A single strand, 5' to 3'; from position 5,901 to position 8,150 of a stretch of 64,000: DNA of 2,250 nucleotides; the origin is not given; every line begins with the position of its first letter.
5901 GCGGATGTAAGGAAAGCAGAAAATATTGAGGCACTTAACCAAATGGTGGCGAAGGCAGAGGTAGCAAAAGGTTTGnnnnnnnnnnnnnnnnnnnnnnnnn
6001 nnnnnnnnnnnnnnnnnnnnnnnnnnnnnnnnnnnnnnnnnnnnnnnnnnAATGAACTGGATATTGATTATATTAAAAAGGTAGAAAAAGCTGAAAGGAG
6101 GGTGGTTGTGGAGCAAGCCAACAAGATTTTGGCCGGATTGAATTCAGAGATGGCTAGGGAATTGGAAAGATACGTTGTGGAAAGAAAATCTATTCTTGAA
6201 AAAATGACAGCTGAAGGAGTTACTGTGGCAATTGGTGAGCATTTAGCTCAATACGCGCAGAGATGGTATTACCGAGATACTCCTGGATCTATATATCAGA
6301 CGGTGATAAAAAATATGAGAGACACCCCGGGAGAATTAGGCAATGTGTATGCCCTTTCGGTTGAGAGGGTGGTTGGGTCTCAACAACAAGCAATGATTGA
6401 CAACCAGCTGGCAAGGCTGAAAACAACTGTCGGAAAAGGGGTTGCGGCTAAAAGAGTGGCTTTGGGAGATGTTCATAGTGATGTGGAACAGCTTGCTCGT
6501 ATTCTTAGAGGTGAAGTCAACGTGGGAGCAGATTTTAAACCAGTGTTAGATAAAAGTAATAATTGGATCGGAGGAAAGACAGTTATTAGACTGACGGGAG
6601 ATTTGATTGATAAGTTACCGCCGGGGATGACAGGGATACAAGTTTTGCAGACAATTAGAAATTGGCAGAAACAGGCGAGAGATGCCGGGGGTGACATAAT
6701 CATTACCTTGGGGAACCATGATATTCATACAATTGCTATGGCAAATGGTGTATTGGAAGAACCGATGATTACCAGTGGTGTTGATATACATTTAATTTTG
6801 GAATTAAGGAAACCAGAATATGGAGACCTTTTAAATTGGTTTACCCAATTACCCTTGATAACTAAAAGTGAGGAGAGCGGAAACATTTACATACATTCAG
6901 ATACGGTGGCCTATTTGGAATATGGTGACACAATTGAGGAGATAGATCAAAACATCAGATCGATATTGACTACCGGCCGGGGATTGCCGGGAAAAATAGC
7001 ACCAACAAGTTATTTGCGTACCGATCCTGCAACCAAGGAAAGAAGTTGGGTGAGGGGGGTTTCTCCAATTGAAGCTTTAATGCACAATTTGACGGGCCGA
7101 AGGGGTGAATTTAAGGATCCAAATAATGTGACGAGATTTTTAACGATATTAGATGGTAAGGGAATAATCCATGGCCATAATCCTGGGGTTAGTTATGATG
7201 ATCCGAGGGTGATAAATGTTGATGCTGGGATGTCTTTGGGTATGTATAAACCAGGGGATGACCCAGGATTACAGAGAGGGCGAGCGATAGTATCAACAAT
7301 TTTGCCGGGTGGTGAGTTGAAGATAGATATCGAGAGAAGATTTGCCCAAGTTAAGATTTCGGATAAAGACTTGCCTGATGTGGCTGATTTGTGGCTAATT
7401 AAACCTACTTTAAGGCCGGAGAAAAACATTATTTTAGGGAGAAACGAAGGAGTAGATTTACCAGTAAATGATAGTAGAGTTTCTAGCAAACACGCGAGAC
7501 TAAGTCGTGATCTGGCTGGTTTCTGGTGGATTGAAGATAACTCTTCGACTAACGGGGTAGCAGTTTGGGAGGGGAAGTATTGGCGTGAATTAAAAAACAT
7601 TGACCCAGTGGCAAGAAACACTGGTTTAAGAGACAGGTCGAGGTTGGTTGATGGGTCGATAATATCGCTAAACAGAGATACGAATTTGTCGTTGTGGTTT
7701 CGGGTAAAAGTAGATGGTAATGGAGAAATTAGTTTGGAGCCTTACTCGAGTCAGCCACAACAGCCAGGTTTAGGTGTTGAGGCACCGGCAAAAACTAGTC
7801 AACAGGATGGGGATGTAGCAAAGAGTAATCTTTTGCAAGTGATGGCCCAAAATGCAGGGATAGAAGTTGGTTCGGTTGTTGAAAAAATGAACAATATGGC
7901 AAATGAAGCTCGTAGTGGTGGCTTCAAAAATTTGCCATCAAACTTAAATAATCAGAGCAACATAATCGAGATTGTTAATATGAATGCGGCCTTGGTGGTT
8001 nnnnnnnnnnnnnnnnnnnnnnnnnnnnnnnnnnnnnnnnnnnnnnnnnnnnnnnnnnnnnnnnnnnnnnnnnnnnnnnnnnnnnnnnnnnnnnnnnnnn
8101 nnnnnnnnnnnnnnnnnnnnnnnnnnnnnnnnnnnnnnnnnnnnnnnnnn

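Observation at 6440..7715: Metallophosphatase directly followed by an FHA domain inside the giant ORF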

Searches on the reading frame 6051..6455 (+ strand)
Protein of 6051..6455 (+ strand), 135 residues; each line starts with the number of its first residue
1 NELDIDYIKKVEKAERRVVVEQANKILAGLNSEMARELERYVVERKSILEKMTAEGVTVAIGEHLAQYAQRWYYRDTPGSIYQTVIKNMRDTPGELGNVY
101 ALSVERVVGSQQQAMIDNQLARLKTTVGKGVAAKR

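Call 78: search_protein_families(library=pfam, proteins=[window:6051-6455:+], max_evalue=5)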
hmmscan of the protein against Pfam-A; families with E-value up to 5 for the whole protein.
window:6051-6455:+ (135 aa): 0 families

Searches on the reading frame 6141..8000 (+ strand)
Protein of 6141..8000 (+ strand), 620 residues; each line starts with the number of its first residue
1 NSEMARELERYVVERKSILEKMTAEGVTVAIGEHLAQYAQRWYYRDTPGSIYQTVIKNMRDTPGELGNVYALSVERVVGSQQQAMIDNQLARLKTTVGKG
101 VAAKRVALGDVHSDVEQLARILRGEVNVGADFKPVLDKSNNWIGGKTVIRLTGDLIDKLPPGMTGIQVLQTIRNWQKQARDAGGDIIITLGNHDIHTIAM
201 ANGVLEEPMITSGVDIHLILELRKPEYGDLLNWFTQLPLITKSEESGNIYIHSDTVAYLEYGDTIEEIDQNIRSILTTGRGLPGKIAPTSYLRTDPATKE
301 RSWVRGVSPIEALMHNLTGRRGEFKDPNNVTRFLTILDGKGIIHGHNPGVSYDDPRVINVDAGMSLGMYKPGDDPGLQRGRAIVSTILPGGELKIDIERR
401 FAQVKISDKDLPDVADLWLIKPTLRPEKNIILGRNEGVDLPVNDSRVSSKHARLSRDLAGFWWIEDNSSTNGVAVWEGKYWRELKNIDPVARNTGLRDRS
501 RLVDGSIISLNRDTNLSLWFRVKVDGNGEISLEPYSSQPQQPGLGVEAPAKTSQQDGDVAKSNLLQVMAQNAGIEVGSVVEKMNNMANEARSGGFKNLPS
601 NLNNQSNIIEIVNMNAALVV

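Call 7: search_protein_families(library=pfam, proteins=[window:6141-8000:+], max_evalue=0.01)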
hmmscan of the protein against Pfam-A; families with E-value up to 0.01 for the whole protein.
window:6141-8000:+ (620 aa): 3 families
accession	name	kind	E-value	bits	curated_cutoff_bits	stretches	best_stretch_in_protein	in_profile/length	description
PF00498.31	FHA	-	2.1e-08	34.9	20.7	1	431-475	2-46/67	FHA domain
PF00149.33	Metallophos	-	5.6e-06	27.4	21.5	1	106-346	4-187/191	Calcineurin-like phosphoesterase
PF16697.10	Yop-YscD_cpl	-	0.00017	22.2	33.2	1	427-475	16-63/94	Inner membrane component of T3SS, cytoplasmic domain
